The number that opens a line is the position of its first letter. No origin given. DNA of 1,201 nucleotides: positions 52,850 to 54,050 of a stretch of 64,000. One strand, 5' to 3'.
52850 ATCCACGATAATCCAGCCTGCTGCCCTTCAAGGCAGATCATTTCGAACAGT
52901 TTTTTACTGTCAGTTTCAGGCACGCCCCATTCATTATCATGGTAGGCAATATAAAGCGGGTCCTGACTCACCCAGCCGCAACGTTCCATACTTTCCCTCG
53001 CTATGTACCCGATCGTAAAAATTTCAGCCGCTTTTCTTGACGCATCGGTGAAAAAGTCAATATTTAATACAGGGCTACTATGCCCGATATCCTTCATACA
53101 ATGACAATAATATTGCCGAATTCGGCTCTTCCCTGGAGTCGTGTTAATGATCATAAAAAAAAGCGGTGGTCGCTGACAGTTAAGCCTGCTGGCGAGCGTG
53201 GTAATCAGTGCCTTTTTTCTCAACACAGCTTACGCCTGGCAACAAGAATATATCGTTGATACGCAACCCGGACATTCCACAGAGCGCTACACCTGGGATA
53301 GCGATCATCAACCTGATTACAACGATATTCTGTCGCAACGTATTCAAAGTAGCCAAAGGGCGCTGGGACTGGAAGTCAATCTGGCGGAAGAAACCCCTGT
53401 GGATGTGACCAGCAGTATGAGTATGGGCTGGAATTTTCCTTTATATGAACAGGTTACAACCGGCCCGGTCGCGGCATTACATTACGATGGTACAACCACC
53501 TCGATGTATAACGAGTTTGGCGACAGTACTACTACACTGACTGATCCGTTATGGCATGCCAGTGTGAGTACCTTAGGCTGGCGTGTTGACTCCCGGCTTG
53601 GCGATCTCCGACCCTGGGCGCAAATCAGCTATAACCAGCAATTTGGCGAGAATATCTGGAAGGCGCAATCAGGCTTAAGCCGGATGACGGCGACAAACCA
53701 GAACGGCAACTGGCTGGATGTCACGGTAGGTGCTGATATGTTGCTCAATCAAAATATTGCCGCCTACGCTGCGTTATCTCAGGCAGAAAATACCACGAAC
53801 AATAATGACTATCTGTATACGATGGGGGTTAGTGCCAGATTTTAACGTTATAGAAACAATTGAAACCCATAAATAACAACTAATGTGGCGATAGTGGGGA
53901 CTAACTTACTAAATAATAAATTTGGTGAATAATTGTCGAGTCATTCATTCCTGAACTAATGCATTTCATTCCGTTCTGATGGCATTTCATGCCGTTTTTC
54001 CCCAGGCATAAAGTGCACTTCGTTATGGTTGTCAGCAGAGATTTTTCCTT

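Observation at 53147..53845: In-frame TGA at codon 10 of yhjY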

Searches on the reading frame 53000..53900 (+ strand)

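Call 23: profile_search(protein=L001:1648-2343:+)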
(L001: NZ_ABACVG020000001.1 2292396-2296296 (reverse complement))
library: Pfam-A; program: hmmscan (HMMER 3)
A. the first sequence (232 residues): domains with independent E <= 10: 2; with E <= 0.001: 1
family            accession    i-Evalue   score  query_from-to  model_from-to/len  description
Autotransporter   PF03797.25    9.1e-12    45.7      88-209       119-253/255  Autotransporter beta-domain
Phage_OMP         PF24653.1         0.2    12.4     158-229        45-119/122  Cyanophage outer membrane protein like beta barrel domain

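Call 49: find_homologous_proteins(query=L001:1648-2343:+, max_evalue=0.00001)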
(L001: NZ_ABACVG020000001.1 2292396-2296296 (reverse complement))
Query L001:1648-2343:+ (232 aa): 346 proteins with E <= 0.00001 among 665 candidates; the best 120 are listed.
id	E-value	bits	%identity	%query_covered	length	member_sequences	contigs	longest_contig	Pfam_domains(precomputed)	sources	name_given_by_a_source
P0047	2.6e-156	536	86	99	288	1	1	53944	PF03797.26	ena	-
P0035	8.5e-151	518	99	100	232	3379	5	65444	PF03797.26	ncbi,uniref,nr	ncbi:autotransporter domain-containing protein [Escherichia coli]|uniref:autotransporter domain-cont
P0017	1.0e-147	508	98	100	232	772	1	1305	PF03797.26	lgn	-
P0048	3.8e-145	499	97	99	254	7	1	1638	PF03797.26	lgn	-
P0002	3.6e-140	483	95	97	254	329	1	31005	PF03797.26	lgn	-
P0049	2.4e-136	471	100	91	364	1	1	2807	PF07650.24,PF03797.26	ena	-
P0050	1.1e-134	465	90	100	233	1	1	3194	PF03797.26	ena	-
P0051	1.3e-131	455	88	100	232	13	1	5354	PF03797.26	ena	-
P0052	2.0e-131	455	88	100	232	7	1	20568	PF03797.26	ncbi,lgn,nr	ncbi:autotransporter outer membrane beta-barrel domain-containing protein [Escherichia albertii]|nr:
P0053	6.0e-130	450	91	100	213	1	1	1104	PF03797.26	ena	-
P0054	2.0e-127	442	90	100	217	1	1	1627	PF03797.26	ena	-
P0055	6.8e-127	440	90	100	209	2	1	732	PF03797.26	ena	-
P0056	1.6e-126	439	89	100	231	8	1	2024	PF03797.26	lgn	-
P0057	1.8e-126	438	89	99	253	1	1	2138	PF03797.26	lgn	-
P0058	6.5e-124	430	88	98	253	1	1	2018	PF03797.26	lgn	-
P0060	2.6e-118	412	79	100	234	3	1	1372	PF03797.26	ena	-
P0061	4.0e-118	411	84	100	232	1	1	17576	PF03797.26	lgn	-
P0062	1.0e-116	406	75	100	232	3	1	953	PF03797.26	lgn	-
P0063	1.2e-115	403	75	100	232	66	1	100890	PF03797.26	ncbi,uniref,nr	ncbi:autotransporter outer membrane beta-barrel domain-containing protein [Escherichia fergusonii]|u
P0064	1.3e-115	403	82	100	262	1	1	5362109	PF03797.26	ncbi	-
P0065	1.7e-115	403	75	100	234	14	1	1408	PF03797.26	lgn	-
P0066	2.5e-114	399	82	100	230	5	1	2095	PF03797.26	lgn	-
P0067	1.6e-113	396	74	100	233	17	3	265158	PF03797.26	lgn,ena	-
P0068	8.0e-113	394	75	100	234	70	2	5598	PF03797.26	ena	-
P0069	1.9e-112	393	75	100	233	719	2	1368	PF03797.26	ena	-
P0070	2.3e-112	392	75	100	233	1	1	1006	PF03797.26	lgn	-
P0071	2.8e-112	392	74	100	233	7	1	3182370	PF03797.26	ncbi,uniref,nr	ncbi:autotransporter outer membrane beta-barrel domain-containing protein [Citrobacter sp. Marseille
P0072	4.1e-112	391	74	100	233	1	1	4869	PF03797.26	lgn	-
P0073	4.1e-112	391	75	100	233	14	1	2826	PF03797.26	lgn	-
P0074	4.7e-112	391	73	100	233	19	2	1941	PF03797.26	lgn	-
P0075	7.5e-112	391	75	100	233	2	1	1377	PF03797.26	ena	-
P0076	8.6e-112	390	73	100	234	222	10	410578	PF03797.26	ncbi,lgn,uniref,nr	ncbi:autotransporter outer membrane beta-barrel domain-containing protein [Salmonella bongori]|unire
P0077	1.3e-111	390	73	100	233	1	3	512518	PF03797.26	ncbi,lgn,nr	ncbi:autotransporter domain-containing protein [Citrobacter amalonaticus]|nr:autotransporter domain-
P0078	2.9e-111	389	73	100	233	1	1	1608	PF03797.26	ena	-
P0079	3.9e-111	388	73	100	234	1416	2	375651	PF03797.26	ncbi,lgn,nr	ncbi:autotransporter outer membrane beta-barrel domain-containing protein [Salmonella enterica]|nr:a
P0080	5.3e-111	388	73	100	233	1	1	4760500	PF03797.26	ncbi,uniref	ncbi:autotransporter domain-containing protein [Citrobacter amalonaticus]|uniref:autotransporter dom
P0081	7.4e-111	387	73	100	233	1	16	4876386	PF03797.26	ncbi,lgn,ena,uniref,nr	ncbi:autotransporter domain-containing protein [Citrobacter amalonaticus]|uniref:autotransporter dom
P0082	8.0e-111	387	73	100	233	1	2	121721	PF03797.26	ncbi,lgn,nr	ncbi:TPA: autotransporter domain-containing protein [Citrobacter amalonaticus]|nr:autotransporter do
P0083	1.0e-110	387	73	100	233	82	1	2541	PF03797.26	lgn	-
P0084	1.0e-110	387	73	100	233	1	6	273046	PF03797.26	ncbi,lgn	ncbi:TPA: autotransporter domain-containing protein [Citrobacter amalonaticus]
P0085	1.4e-110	386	73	100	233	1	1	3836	PF03797.26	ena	-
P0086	2.0e-110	386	73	100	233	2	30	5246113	PF03797.26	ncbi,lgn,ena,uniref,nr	ncbi:autotransporter domain-containing protein [Citrobacter amalonaticus]|uniref:Autotransporter dom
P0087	2.0e-110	386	73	100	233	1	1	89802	PF03797.26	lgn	-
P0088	2.5e-110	386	73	100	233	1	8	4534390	PF03797.26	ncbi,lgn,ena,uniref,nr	ncbi:autotransporter domain-containing protein [Citrobacter amalonaticus]|uniref:autotransporter dom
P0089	2.9e-110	385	73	100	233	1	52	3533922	PF03797.26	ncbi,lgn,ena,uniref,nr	ncbi:autotransporter domain-containing protein [Citrobacter amalonaticus]|uniref:Lipase 1 n=1 Tax=Ci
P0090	3.2e-110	385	73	100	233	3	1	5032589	PF03797.26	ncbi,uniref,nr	ncbi:autotransporter domain-containing protein [Citrobacter amalonaticus]|uniref:autotransporter dom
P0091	3.2e-110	385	73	100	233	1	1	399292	PF03797.26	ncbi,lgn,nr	ncbi:TPA: autotransporter domain-containing protein [Citrobacter amalonaticus]|nr:autotransporter do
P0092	3.8e-110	385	73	100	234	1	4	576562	PF03797.26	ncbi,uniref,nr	ncbi:autotransporter outer membrane beta-barrel domain-containing protein [Citrobacter amalonaticus]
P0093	4.6e-110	385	73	100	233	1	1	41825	PF03797.26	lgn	-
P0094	1.9e-109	383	73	100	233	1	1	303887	PF03797.26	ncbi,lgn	ncbi:TPA: autotransporter domain-containing protein [Citrobacter amalonaticus]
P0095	2.5e-109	382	73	100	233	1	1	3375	PF03797.26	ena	-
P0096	3.9e-107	375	71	100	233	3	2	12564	PF03797.26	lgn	-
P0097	6.9e-107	374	72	100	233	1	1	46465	PF03797.26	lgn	-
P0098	1.5e-106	373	69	100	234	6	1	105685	PF03797.26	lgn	-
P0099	2.0e-106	373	70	100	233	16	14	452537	PF03797.26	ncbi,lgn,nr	ncbi:autotransporter domain-containing protein [Citrobacter sedlakii]|nr:autotransporter domain-cont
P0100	8.8e-106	371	70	100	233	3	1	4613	PF03797.26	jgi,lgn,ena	-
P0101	1.0e-105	371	70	100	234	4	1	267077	PF03797.26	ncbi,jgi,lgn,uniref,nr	ncbi:autotransporter domain-containing protein [Superficieibacter sp.]|uniref:autotransporter domain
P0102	9.9e-103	361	69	100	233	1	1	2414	PF03797.26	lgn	-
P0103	1.9e-101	357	95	72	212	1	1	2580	PF03797.26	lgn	-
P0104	2.7e-101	356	69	100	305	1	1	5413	PF03797.26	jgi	jgi:uncharacterized protein YhjY with autotransporter beta-barrel domain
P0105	4.3e-101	355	69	100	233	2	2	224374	PF03797.26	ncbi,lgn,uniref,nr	ncbi:autotransporter outer membrane beta-barrel domain-containing protein [Superficieibacter electus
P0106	8.6e-101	354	68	100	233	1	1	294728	PF03797.26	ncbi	ncbi:TPA: autotransporter domain-containing protein [Citrobacter freundii]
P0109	2.6e-97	343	65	100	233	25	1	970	PF03797.26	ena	-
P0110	9.2e-96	338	66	100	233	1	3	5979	PF03797.26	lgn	-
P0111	4.5e-95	336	70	90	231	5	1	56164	PF03797.26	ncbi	-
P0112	5.3e-95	335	98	66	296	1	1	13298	PF03797.26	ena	-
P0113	1.0e-94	335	69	90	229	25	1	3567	PF03797.26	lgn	-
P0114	2.1e-94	333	65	100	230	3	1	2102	PF03797.26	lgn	-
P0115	3.1e-94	333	67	94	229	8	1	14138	PF03797.26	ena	-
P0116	8.6e-94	332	65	94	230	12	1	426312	PF03797.26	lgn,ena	-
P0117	1.1e-93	331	97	52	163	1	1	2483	PF03797.26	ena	-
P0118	1.7e-93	331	67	91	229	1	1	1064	PF03797.26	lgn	-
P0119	1.8e-93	330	64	100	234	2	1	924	PF03797.26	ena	-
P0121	5.9e-93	329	64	100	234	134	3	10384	PF03797.26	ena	-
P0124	1.3e-91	324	65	100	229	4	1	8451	PF03797.26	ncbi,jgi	-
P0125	3.6e-91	323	66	94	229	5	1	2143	PF03797.26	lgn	-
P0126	6.1e-91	322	63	100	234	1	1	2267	PF03797.26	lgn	-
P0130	2.1e-90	320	62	100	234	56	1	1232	PF03797.26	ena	-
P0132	2.3e-90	320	98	64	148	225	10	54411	PF03797.26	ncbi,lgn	-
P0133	3.0e-90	320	64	94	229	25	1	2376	PF03797.26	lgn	-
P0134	4.9e-90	319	62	100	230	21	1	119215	PF03797.26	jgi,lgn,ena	-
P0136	5.9e-90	319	62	100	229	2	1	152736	PF03797.26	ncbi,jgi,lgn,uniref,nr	ncbi:autotransporter domain-containing protein [Kosakonia oryziphila]|jgi:Autotransporter protein or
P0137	1.3e-89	318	97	64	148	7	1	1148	PF03797.26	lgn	-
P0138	1.3e-89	318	61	100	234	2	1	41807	PF03797.26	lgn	-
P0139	1.8e-89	317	60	100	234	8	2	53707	PF03797.26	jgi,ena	-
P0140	2.1e-89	317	62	100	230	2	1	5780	PF03797.26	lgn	-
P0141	2.2e-89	317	64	94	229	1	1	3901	PF03797.26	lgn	-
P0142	2.9e-89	317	64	94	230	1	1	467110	PF03797.26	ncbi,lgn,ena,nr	nr:autotransporter domain-containing protein [uncultured Enterobacter sp.]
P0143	3.7e-89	316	62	100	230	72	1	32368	PF03797.26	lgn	-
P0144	4.9e-89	316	62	100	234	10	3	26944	PF03797.26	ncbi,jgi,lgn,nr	ncbi:MAG: autotransporter domain-containing protein [Enterobacter sp.]|jgi:uncharacterized protein Y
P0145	6.4e-89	316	98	61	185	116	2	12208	PF03797.26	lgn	-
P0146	1.0e-88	315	65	94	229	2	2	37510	PF03797.26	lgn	-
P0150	4.5e-88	313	61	100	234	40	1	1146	PF03797.26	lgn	-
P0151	5.2e-88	313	62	100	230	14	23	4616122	PF03797.26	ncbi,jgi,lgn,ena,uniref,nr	ncbi:autotransporter domain-containing protein [Enterobacteriaceae bacterium 155047]|uniref:autotran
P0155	9.4e-88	312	65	95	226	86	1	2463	PF03797.26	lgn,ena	-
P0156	1.1e-87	312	61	100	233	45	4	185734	PF03797.26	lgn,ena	-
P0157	1.3e-87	311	61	100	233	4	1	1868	PF03797.26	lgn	-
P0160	4.8e-87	309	61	100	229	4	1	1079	PF03797.26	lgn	-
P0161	5.7e-87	309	61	100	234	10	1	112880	PF03797.26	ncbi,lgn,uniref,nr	ncbi:autotransporter domain-containing protein [Pseudenterobacter timonensis]|uniref:Autotransporter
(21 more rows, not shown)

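Call 52: search_solved_structures(query=A4, max_evalue=1)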
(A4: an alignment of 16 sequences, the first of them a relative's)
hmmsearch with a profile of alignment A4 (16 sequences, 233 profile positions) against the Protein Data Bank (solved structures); distinct sequences matched with E-value up to 1: 1.
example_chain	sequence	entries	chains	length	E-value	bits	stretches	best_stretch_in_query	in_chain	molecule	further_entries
7znu_A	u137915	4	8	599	0.88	12.1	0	77-184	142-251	Beta-(1-->2)glucan export ATP-binding/permease protein NdvA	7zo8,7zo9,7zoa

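Call 59: predict_structure(alignment_id=A4)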
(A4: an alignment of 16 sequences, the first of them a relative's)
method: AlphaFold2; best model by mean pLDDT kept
length: 232 residues; sequences in the alignment: 16
mean_pLDDT: 31.3   pTM: 0.25
mean pLDDT of the five models: 31.3, 31.2, 31.2, 30.3, 30.0
residues with pLDDT >= 90: 0; 70-90: 0; 50-70: 4; < 50: 228
segments of 3 or more residues with pLDDT < 50: 1-12, 21-232
pLDDT, mean of each block of 10 residues (from residue 1): 36 48 34 24 26 35 37 26 24 26 26 28 28 34 41 41 34 32 36 32 24 26 24 21
secondary structure, 60 per line:
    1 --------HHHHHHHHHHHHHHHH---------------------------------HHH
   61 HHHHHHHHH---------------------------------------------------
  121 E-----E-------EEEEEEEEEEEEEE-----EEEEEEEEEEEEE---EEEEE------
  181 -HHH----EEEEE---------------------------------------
elements in order: H9-24 H58-69 E135-148 E154-166 E170-174 E189-193

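Call 64: search_protein_families(proteins=[L001:1648-2343:+], library=ncbifam, max_evalue=0.01)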
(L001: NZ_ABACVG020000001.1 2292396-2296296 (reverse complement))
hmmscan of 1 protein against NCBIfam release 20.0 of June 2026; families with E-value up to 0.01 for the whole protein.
L001:1648-2343:+ (232 aa): 1 family
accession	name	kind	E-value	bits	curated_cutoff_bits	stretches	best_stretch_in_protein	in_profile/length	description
TIGR01414.1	autotrans_barl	domain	8.7e-05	21.7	16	1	88-232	285-432/432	autotransporter outer membrane beta-barrel domain-containing protein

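Call 67: predict_structure(alignment_id=A5)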
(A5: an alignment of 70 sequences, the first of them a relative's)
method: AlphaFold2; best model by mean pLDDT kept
length: 232 residues; sequences in the alignment: 70
mean_pLDDT: 36.9   pTM: 0.26
mean pLDDT of the five models: 36.9, 35.1, 34.9, 32.8, 32.2
residues with pLDDT >= 90: 0; 70-90: 0; 50-70: 13; < 50: 219
segments of 3 or more residues with pLDDT < 50: 1-8, 21-217, 219-232
pLDDT, mean of each block of 10 residues (from residue 1): 42 57 36 29 31 35 40 42 34 39 36 34 31 33 32 33 35 28 37 41 42 46 37 37
secondary structure, 60 per line:
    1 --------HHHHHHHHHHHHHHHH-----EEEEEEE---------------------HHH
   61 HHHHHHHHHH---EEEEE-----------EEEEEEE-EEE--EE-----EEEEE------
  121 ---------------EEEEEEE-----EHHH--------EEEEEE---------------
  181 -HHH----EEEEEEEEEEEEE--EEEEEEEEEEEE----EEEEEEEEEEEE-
elements in order: H9-24 E30-36 H58-70 E74-78 E90-96 E98-100 E110-114 E136-142 E160-165 E189-201 E204-215 E220-231
